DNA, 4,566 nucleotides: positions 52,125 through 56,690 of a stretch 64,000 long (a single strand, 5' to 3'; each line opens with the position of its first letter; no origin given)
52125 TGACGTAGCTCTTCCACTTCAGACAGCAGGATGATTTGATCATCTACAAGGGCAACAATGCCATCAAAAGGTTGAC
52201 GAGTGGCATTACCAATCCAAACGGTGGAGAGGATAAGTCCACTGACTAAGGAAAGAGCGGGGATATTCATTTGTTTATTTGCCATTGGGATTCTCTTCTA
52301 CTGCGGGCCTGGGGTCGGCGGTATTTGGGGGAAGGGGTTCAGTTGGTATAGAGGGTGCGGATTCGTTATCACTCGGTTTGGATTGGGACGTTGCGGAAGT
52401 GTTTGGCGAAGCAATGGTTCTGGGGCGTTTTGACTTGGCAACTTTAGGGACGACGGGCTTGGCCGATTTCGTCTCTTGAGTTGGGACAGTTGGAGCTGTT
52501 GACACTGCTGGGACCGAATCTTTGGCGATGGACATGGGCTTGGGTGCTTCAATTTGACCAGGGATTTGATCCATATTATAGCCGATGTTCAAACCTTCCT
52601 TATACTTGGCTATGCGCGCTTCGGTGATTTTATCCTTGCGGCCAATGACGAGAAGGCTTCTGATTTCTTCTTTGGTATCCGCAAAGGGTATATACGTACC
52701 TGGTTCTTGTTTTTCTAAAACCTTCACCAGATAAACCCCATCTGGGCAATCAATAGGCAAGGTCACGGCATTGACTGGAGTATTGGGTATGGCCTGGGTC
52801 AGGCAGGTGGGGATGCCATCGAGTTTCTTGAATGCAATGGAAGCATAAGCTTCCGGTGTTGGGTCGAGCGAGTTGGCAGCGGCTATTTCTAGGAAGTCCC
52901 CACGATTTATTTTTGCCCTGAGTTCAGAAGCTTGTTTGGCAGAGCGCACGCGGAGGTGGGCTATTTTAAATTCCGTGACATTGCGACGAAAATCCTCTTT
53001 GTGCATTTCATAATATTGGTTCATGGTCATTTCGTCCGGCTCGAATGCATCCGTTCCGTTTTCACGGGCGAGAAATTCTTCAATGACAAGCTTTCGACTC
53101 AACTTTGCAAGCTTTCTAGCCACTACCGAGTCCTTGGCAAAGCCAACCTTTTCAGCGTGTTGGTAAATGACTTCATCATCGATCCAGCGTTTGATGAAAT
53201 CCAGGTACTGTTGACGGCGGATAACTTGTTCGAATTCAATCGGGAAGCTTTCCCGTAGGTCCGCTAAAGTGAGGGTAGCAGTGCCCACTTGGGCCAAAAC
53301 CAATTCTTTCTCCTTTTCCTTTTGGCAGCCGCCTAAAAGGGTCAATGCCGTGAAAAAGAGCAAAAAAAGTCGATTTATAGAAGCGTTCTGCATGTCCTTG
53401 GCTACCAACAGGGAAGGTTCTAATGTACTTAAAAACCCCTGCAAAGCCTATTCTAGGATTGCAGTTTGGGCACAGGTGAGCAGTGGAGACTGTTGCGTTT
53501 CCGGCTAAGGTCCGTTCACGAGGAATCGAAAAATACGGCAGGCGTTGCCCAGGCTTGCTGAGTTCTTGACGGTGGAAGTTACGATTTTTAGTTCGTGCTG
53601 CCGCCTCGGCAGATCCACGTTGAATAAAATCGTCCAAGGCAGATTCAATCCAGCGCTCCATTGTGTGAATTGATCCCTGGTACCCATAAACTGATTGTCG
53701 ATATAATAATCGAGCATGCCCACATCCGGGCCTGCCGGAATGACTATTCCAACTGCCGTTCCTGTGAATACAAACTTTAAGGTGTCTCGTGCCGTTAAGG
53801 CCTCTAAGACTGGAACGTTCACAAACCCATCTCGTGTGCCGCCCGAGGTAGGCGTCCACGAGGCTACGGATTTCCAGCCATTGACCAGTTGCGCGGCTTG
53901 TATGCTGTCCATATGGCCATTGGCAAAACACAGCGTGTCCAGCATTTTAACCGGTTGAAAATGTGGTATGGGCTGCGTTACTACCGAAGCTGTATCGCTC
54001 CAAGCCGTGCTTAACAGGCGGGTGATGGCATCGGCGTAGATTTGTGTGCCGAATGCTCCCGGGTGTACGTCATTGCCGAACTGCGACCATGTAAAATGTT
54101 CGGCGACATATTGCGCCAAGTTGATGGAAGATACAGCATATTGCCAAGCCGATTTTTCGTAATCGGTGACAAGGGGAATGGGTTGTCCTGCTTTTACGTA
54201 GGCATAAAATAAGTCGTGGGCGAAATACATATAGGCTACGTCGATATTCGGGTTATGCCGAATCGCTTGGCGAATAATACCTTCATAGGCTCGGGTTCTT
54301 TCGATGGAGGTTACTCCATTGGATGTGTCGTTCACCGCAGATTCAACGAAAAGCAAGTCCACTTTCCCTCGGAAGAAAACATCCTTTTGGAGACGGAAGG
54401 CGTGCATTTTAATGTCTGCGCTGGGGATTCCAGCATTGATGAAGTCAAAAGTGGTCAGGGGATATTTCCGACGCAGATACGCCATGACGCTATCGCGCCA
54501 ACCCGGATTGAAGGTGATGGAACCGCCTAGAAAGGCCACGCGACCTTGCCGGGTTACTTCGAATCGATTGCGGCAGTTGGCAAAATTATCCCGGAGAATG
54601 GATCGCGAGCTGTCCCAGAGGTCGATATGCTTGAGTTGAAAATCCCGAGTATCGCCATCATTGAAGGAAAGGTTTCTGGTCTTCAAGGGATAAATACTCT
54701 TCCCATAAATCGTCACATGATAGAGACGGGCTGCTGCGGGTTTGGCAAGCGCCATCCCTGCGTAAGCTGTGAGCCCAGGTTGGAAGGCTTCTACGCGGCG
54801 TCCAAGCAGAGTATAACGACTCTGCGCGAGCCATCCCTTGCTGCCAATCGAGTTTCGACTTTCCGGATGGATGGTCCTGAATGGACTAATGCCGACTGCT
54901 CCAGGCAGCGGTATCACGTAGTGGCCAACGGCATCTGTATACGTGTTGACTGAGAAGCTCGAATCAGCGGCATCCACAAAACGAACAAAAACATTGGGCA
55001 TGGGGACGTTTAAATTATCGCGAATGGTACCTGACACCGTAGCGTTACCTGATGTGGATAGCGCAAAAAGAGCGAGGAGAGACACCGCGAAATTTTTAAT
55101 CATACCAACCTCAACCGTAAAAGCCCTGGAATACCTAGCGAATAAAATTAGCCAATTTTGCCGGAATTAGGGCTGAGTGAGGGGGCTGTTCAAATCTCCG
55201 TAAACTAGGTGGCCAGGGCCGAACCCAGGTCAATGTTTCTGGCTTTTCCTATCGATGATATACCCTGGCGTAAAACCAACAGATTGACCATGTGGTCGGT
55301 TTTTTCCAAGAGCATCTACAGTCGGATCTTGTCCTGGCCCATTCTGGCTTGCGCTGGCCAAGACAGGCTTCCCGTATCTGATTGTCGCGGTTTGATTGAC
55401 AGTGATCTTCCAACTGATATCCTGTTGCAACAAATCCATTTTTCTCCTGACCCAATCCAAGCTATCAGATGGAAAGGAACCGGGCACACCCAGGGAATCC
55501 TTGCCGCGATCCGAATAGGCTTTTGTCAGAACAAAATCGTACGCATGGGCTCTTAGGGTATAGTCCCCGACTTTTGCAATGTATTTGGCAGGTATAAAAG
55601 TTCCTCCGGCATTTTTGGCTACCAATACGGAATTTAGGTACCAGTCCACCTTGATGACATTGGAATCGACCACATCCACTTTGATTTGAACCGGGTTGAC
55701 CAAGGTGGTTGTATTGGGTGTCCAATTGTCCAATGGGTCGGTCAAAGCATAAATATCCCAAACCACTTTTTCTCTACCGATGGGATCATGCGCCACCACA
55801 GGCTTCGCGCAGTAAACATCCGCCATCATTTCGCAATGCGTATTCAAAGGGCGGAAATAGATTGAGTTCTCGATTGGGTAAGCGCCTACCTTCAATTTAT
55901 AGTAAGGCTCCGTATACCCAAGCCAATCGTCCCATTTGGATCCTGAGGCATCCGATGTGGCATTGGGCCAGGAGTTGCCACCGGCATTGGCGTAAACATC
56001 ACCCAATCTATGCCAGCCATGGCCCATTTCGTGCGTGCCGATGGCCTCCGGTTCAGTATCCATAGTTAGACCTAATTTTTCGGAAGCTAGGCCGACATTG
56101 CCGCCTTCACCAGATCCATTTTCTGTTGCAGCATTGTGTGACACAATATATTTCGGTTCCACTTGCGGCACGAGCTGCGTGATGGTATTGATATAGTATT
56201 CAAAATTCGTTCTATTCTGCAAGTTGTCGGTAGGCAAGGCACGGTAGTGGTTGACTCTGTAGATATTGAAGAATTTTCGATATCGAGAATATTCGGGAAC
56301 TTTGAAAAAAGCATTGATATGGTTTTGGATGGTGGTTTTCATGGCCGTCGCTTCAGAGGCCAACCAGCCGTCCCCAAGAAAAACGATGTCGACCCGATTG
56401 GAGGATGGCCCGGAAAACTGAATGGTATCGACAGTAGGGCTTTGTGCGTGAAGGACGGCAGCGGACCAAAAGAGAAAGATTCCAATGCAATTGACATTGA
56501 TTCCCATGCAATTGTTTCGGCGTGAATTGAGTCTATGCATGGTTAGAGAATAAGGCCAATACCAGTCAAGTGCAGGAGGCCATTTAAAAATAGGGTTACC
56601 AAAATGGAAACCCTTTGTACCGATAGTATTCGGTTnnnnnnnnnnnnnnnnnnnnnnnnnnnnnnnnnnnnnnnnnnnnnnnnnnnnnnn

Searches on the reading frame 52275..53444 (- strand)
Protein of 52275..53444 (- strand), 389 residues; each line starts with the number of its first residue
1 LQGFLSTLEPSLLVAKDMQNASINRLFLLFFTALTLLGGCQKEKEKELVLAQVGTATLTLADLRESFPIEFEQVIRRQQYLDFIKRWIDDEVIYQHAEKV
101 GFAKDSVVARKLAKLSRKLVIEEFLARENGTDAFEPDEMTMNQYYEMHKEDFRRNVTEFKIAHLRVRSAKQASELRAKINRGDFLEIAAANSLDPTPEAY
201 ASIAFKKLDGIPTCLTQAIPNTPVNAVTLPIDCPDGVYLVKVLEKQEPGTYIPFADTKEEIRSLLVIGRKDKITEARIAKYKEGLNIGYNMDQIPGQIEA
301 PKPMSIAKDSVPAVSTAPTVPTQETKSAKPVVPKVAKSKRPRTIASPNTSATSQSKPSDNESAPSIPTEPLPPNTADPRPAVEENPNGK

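Call 18: search_protein_families(library=pfam, proteins=[window:52275-53444:-], max_evalue=0.001)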
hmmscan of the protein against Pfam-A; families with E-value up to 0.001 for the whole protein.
window:52275-53444:- (389 aa): 1 family
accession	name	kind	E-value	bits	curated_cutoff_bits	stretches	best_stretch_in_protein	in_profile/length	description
PF13145.12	Rotamase_2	-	4.1e-10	41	27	1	136-259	1-121/121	PPIC-type PPIASE domain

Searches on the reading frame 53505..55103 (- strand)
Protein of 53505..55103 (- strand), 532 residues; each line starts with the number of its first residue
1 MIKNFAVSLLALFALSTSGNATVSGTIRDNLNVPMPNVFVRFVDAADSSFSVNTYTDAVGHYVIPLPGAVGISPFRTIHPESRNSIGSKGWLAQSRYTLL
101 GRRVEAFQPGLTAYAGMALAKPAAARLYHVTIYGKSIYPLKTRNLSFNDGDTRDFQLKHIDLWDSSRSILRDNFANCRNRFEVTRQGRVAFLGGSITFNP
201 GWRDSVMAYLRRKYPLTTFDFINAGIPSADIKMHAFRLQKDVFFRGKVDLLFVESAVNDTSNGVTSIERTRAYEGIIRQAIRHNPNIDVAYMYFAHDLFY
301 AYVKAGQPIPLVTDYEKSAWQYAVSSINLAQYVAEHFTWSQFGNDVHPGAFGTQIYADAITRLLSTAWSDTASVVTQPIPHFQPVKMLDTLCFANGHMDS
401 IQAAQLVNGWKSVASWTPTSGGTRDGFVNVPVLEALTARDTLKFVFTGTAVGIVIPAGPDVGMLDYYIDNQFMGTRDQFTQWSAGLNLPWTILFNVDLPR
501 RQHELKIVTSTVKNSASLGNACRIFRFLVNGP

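Call 18: search_protein_families(library=pfam, proteins=[window:53505-55103:-], max_evalue=0.001)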
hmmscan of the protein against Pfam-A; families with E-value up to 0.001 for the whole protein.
window:53505-55103:- (532 aa): 2 families
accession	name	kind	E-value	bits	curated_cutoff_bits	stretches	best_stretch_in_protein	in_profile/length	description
PF13472.12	Lipase_GDSL_2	-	7.5e-10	40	32.9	1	191-354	1-177/178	GDSL-like Lipase/Acylhydrolase family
PF13620.12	CarboxypepD_reg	-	4.7e-05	24.1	32.3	1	22-67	1-46/82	Carboxypeptidase regulatory-like domain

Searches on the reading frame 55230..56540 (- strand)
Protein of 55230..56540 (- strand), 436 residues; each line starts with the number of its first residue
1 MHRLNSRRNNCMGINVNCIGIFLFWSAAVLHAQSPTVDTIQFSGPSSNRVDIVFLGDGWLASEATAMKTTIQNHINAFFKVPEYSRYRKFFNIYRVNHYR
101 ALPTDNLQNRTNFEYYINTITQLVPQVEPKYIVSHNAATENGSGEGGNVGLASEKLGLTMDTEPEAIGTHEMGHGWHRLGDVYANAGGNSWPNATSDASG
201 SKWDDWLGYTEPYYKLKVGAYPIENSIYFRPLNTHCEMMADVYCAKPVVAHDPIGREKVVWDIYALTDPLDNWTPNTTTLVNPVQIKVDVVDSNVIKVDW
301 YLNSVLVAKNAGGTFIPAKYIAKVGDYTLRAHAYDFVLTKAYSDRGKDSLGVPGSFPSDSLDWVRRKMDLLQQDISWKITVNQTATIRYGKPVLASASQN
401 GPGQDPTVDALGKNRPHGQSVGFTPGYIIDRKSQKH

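Call 18: search_protein_families(library=pfam, proteins=[window:55230-56540:-], max_evalue=0.001)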
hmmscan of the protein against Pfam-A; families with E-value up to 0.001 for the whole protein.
window:55230-56540:- (436 aa): 1 family
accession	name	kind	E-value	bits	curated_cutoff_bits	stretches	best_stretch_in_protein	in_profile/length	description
PF09471.16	Peptidase_M64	-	6.5e-06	26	26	1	40-97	3-60/302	IgA Peptidase M64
